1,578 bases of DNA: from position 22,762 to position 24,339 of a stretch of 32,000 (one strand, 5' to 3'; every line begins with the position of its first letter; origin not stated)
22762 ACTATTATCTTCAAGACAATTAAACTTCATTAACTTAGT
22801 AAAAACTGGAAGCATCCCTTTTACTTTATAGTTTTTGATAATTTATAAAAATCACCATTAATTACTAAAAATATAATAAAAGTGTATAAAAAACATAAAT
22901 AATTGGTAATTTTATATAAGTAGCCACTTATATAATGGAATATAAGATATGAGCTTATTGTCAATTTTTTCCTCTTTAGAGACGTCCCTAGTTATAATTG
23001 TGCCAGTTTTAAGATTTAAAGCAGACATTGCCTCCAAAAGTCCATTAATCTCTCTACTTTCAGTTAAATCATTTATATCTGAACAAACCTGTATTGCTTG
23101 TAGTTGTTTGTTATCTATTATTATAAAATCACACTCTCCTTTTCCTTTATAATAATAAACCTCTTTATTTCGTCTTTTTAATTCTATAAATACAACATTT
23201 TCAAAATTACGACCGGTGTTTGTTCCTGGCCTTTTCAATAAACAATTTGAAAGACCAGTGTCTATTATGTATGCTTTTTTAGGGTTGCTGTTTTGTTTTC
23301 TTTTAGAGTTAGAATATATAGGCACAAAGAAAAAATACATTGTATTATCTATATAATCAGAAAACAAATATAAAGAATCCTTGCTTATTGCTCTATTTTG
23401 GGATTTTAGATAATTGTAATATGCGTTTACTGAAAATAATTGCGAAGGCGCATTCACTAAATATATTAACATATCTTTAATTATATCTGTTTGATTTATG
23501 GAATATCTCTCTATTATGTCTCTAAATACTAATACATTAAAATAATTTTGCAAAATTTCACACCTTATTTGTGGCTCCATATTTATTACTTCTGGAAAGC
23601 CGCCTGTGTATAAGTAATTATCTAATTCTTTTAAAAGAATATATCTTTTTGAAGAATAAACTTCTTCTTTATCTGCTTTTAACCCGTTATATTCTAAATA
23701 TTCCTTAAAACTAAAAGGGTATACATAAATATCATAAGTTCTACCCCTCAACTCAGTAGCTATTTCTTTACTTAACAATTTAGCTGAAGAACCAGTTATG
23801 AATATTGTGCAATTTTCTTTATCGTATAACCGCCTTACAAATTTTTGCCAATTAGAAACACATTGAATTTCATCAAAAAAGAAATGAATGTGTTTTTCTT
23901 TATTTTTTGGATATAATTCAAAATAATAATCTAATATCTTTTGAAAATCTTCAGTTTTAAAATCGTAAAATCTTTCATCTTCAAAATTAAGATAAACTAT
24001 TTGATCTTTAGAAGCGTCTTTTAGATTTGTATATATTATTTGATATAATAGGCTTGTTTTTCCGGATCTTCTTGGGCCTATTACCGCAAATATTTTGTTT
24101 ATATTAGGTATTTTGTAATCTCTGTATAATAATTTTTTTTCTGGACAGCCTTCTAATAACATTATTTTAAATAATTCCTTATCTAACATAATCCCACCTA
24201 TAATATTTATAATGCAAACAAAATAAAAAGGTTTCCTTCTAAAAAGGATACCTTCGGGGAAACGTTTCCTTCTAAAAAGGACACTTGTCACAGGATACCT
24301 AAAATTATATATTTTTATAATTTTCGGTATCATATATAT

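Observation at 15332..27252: Defence-like island: three AbiEi/AbiEii-like pairs plus three COG1373-type ATPase paralogues wrapped around the S-layer gene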

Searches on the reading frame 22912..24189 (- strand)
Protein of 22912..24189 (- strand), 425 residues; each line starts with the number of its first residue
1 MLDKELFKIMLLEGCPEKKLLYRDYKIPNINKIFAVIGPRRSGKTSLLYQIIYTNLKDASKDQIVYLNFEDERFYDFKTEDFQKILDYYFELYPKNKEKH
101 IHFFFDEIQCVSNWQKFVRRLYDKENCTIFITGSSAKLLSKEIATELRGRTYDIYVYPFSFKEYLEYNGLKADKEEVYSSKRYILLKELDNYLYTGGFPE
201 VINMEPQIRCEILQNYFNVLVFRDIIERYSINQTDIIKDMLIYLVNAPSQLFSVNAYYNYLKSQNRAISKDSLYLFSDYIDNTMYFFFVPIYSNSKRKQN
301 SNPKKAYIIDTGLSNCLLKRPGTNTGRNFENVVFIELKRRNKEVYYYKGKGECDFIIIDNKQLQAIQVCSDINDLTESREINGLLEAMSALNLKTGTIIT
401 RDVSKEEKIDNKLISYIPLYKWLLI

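Call 3: search_protein_families(library=pfam, proteins=[window:22912-24189:-], max_evalue=0.01)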
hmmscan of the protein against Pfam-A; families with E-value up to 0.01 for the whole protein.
window:22912-24189:- (425 aa): 4 families
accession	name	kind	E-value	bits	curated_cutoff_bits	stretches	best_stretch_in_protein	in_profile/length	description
PF13173.12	AAA_14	-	1.3e-39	135.6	27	1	31-165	2-129/129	AAA domain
PF13635.12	DUF4143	-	1.6e-14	54.4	28.1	1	223-370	2-159/160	Domain of unknown function (DUF4143)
PF01637.24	ATPase_2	-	2.2e-07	31.4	33.2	1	31-97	20-86/225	ATPase domain predominantly from Archaea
PF25199.1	nSTAND_NTPase5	-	0.0059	16.9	34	0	31-132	41-130/145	Novel STAND NTPase 5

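Call 4: search_protein_families(library=padloc, proteins=[window:22912-24189:-], max_evalue=0.01)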
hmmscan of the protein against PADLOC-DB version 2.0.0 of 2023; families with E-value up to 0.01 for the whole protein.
window:22912-24189:- (425 aa): 9 families
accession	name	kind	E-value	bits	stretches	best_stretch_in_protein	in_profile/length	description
PDLC04787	PDC-S01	-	4.6e-111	369.6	1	26-424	22-407/412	-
PDLC04789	PDC-S01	-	3.1e-37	126.5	1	31-368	17-338/375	-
PDLC04790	PDC-S01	-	3.1e-26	90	1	32-368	28-365/422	-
PDLC04791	PDC-S01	-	1.1e-21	75.1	1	32-374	20-355/395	-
PDLC04786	PDC-S01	-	1.2e-20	71.8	1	35-387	24-401/439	-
PDLC04792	PDC-S01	-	4.1e-17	59.9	1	25-423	13-431/452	-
PDLC04788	PDC-S01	-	2.6e-15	54.3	1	38-321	26-314/448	-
PDLC04140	mad8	-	1.6e-06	25.9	1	31-117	27-70/314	mads_8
PDLC00282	PtuA1|PtuA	-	0.00048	17.1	0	225-304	192-270/520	AAA ATPase domain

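Call 13: find_homologous_proteins(query=window:22912-24189:-, max_evalue=1e-10)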
Query window:22912-24189:- (425 aa): 7268 proteins with E <= 1e-10 among 8000 candidates; the best 120 are listed.
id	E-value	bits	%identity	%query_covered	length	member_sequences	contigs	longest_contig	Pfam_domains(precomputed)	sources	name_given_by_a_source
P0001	2.2e-280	948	100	100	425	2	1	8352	PF13173.13,PF13635.13,PF01637.25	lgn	-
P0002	5.3e-217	739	77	100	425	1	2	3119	PF13173.13,PF13635.13,PF01637.25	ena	-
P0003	3.5e-213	726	76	100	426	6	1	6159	PF13173.13,PF13635.13,PF01637.25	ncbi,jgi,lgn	jgi:hypothetical protein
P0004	4.7e-143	495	54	100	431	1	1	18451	PF13173.13,PF13635.13,PF01637.25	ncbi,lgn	-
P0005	2.7e-138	480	55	100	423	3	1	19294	PF13173.13,PF13635.13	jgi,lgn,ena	-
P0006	9.5e-136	471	48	100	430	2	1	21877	PF13173.13,PF13635.13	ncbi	-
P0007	1.0e-132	461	52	100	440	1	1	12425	PF13173.13,PF13635.13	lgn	-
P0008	1.3e-132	461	52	100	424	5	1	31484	PF13173.13,PF13635.13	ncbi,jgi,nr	ncbi:ATP-binding protein [Candidatus Micrarchaeota archaeon]|nr:ATP-binding protein [Candidatus Micr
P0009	3.3e-132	459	46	100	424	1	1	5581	PF13173.13,PF13635.13,PF01637.25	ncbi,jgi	-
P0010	4.9e-132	459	49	100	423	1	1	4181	PF13173.13,PF13635.13,PF01637.25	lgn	-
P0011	7.4e-132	458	52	100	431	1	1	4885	PF13173.13,PF13635.13,PF01637.25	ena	-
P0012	1.6e-129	451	47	100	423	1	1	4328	PF13173.13,PF13635.13,PF01637.25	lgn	-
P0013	4.1e-126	439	51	100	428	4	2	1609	PF13173.13,PF13635.13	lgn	-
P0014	4.1e-126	439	50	100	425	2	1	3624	PF13173.13,PF13635.13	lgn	-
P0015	3.9e-125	436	51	100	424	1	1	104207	PF13173.13,PF13635.13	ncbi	-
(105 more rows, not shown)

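Call 15: find_encoding_contigs(protein=P0001, flank=10000, max_places=4)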
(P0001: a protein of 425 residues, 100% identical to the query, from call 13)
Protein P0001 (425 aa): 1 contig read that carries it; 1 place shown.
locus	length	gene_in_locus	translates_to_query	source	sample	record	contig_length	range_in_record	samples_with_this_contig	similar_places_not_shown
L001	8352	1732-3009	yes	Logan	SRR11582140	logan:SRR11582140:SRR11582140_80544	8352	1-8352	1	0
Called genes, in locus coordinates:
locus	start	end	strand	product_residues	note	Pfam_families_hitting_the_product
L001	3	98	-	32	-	?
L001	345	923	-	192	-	PF13338:AbiEi_4 (faint)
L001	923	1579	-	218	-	PF08843:AbiEii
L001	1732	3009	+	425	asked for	PF01637:ATPase_2 (faint), PF13173:AAA_14, PF13635:DUF4143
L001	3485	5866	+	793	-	PF05124:S_layer_C (weak)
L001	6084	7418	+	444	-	PF13173:AAA_14, PF13635:DUF4143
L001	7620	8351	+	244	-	?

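Call 16: find_encoding_contigs(protein=P0003, flank=10000, max_places=4)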
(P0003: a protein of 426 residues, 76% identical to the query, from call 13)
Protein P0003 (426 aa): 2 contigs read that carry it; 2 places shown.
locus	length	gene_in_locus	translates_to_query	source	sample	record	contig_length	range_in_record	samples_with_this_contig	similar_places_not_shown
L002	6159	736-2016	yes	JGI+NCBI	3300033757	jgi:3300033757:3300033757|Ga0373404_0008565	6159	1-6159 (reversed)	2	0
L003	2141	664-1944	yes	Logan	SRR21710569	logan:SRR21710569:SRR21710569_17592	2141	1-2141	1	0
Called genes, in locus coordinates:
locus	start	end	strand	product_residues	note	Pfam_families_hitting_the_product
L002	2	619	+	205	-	?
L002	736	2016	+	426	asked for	PF01637:ATPase_2 (weak), PF13173:AAA_14, PF13635:DUF4143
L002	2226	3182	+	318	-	PF10543:ORF6N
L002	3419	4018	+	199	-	-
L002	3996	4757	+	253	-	-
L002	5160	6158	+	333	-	?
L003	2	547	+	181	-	?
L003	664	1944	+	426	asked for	PF01637:ATPase_2 (weak), PF13173:AAA_14, PF13635:DUF4143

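Call 17: find_encoding_contigs(protein=P0004, flank=10000, max_places=4)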
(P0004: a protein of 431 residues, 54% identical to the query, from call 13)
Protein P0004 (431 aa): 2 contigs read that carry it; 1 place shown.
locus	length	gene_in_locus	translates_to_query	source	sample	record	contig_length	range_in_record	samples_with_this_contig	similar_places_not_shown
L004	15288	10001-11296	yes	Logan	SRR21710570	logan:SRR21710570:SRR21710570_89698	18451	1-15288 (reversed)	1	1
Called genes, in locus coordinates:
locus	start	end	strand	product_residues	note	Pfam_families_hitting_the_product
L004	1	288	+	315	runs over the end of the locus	PF08271:Zn_Ribbon_TF, PF00382:TFIIB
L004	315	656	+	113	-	-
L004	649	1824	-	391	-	PF00155:Aminotran_1_2, PF00266:Aminotran_5, PF01053:Cys_Met_Meta_PP (weak)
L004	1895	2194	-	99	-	-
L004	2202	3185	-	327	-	-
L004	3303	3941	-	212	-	PF02676:TYW3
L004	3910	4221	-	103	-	-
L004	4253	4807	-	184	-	PF03848:TehB (weak), PF05175:MTS, PF13847:Methyltransf_31, PF08241:Methyltransf_11 (weak), PF13649:Methyltransf_25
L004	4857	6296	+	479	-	PF00437:T2SSE, PF27713:UCP018868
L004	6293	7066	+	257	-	-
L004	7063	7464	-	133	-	PF25787:HTH_SB (weak)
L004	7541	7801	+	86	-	-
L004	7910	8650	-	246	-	PF01978:TrmB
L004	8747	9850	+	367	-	PF13433:Peripla_BP_5 (weak), PF13458:Peripla_BP_6, PF01094:ANF_receptor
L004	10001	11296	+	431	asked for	PF01637:ATPase_2 (faint), PF13173:AAA_14, PF13635:DUF4143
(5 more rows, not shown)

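Call 18: search_protein_families(library=padloc, proteins=[L002:2-619:+, L002:2226-3182:+, L002:3419-4018:+, L002:3996-4757:+, L002:5160-6158:+], max_evalue=0.001)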
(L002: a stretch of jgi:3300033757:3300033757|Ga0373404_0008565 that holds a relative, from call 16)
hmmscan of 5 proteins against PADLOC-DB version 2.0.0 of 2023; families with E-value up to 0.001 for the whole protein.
L002:2-619:+ (205 aa): 0 families

L002:2226-3182:+ (318 aa): 4 families
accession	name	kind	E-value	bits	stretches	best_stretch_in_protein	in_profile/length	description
PDLC04869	PDC-S05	-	1.2e-113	377.4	2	86-317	63-300/306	-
PDLC04856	PDC-S05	-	2.4e-53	178.5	2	1-73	1-73/177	-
PDLC04879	PDC-S05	-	9.7e-52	174.2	1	152-316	116-283/285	-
PDLC04849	PDC-S05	-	1.3e-33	114.3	2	6-75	4-73/183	-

L002:3419-4018:+ (199 aa): 0 families

L002:3996-4757:+ (253 aa): 0 families

L002:5160-6158:+ (333 aa): 0 families

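Call 20: find_related_loci(query=A1, collection=genome_contigs, flank=10000)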
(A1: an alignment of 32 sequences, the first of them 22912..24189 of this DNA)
Query A1 (425 aa) in genome_contigs; peptide patterns used: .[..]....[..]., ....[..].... (x = any residue, [..] = any of these).
600 stretches matched a pattern (row limit reached: there are more); 589 encode a relative of the query (tblastn E <= 1e-3); the best 80 are kept; 80 distinct loci.
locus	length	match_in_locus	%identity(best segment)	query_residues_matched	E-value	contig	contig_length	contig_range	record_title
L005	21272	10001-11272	51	1-425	2e-131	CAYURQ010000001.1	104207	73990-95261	MAG TPA_asm: Candidatus Woesearchaeota archaeon isolate SRP141376_co3_436 genome assembly, contig: NODE_335_length_10420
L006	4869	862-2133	48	2-424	1e-124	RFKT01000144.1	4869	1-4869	MAG: Candidatus Dadabacteria bacterium isolate J135 k99_712379, whole genome shotgun sequence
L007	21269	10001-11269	48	2-424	2e-118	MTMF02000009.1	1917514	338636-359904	MAG: Candidatus Hydrothermarchaeum profundi isolate JdFR-18 NRA7_48_1_length_1917514_cov_72, whole genome shotgun sequen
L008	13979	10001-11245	45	8-424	8e-116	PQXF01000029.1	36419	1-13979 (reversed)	MAG: Candidatus Methanogaster sp. isolate E20ANME2 NODE_29_length_36419_cov_34.5483, whole genome shotgun sequence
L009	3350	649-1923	41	2-424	3e-107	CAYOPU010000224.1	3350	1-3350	MAG TPA_asm: uncultured Smithella sp. isolate binchicken_co79_433 genome assembly, contig: NODE_48185_length_3350_cov_11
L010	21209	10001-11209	45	14-424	6e-104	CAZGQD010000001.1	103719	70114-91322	MAG TPA_asm: uncultured Methanosarcinales archaeon isolate binchicken_co141_348 genome assembly, contig: NODE_611_length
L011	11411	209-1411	46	19-424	1e-103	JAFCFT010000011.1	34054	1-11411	Candidatus Parvarchaeota archaeon isolate Meg22_1618_Bin_99 Meg22_1618_Bin_99_scaffold_1250, whole genome shotgun sequen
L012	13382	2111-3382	42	1-424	4e-103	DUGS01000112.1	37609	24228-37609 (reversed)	MAG TPA_asm: Methanosarcina sp. isolate UBA10923 contig_1864, whole genome shotgun sequence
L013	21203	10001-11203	42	21-424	2e-102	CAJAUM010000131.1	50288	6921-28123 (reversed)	MAG: uncultured Bacteroidales bacterium isolate Loc090907-6m_bin-511 genome assembly, contig: bin-511:131/155, whole gen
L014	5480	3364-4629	42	1-423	4e-102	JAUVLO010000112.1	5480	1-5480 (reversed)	MAG: Methanosarcinales archaeon isolate CSMAG_508 CSMAG_508_k141_338017_length_5480_cov_55.1171, whole genome shotgun se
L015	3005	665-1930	43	1-423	7e-105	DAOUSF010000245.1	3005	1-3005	MAG TPA_asm: Methanosarcinales archaeon isolate CSMAG_539 CSMAG_539_k127_191648_length_3005_cov_15.0000, whole genome sh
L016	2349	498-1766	42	1-424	4e-106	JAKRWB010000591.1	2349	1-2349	MAG: ANME-2 cluster archaeon isolate MAG_011 MAG_011_Methanosarcinales_contig_5444573, whole genome shotgun sequence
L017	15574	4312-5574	42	4-424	3e-101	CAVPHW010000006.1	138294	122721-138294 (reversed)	MAG: uncultured Ignavibacteriales bacterium isolate MFD09964.bin.1.290 genome assembly, contig: contig_21057, whole geno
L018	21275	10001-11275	43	2-424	7e-101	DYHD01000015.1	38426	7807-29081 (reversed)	MAG TPA_asm: Thermodesulfovibrio yellowstonii isolate BE2012_37_10 Afr_mines_BE2012_538_length_38426_cov_4_114461, whole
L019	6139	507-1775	40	1-424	1e-100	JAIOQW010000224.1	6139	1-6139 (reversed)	MAG: Methanosarcinales archaeon isolate SMBSF02 c_000000000174, whole genome shotgun sequence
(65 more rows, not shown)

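Call 21: search_solved_structures(query=A1, max_evalue=0.01)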
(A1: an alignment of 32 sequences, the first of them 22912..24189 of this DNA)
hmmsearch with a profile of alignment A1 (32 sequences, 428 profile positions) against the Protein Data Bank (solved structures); distinct sequences matched with E-value up to 0.01: 3.
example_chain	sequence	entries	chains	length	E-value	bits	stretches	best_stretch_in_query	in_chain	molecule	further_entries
3cmu_A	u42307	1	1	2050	3.4e-07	32.5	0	31-60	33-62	Protein recA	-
3cmt_A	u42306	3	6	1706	6.5e-06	28.3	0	31-60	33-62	Protein recA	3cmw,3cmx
3cmv_A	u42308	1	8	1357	0.00015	23.8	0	31-60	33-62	Protein recA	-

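Call 31: search_protein_families(library=padloc, alignment_id=A2, max_evalue=0.001)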
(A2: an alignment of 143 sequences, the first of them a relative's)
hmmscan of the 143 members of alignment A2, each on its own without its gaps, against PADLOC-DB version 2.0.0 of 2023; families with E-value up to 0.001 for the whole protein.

A. member 1, L005:8683-9417:- (244 aa): 0 families

B. families by the number of members that match (of 143 scanned): 129 families (the first 25 are shown)
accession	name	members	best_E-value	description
PDLC04134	mad2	3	1.4e-13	mads_2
PDLC04140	mad8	3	1.8e-07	mads_8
PDLC02196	IetA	3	0.00019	-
PDLC04904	PDC-S09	2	8.6e-16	-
PDLC04906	PDC-S09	2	1.6e-15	-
PDLC02903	pVip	2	3e-12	Viperins not associated with kinases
PDLC02904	pVip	2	8.7e-12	Viperins associated with kinases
PDLC04902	PDC-S09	2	9e-11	-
PDLC04559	PDC-M28B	2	2.4e-08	-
PDLC04725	PDC-M60B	2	2.8e-07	-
PDLC00405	SduA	2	2.9e-06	DUF4263 domain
PDLC04726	PDC-M60C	2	5.6e-06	-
PDLC04907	PDC-S09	2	1.1e-05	-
PDLC04560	PDC-M28B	2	2.4e-05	-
PDLC04055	PD-T4-6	2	2.9e-05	-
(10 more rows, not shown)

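Call 32: search_protein_families(library=pfam, alignment_id=A2, max_evalue=0.001)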
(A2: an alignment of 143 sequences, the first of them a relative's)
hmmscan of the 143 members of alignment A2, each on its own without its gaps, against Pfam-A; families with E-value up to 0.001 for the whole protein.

A. member 1, L005:8683-9417:- (244 aa): 0 families

B. families by the number of members that match (of 143 scanned): 208 families (the first 25 are shown)
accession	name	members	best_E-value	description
PF00534.26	Glycos_transf_1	4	1.7e-46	Glycosyl transferases group 1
PF13692.12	Glyco_trans_1_4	4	1.4e-39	Glycosyl transferases group 1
PF13439.12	Glyco_transf_4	4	1.4e-25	Glycosyltransferase Family 4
PF13401.12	AAA_22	4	1.3e-10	AAA domain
PF00535.33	Glycos_transf_2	3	7.7e-37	Glycosyl transferase family 2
PF10111.15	Glyco_tranf_2_2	3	4.3e-19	Glycosyltransferase like family 2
PF13579.12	Glyco_trans_4_4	3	1.6e-16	Glycosyl transferase 4-like domain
PF00004.35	AAA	3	1.3e-14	ATPase family associated with various cellular activities (AAA)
PF08241.18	Methyltransf_11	3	3e-14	Methyltransferase domain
PF18765.7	Polbeta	3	3.9e-14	Polymerase beta, Nucleotidyltransferase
PF20706.3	GT4-conflict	3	1.6e-13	Family 4 Glycosyltransferase in conflict systems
PF13641.12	Glyco_tranf_2_3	3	1.5e-11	Glycosyltransferase like family 2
PF13649.12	Methyltransf_25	3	5e-10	Methyltransferase domain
PF13847.12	Methyltransf_31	3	9.1e-10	Methyltransferase domain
PF13524.12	Glyco_trans_1_2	3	4.8e-08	Glycosyl transferase-like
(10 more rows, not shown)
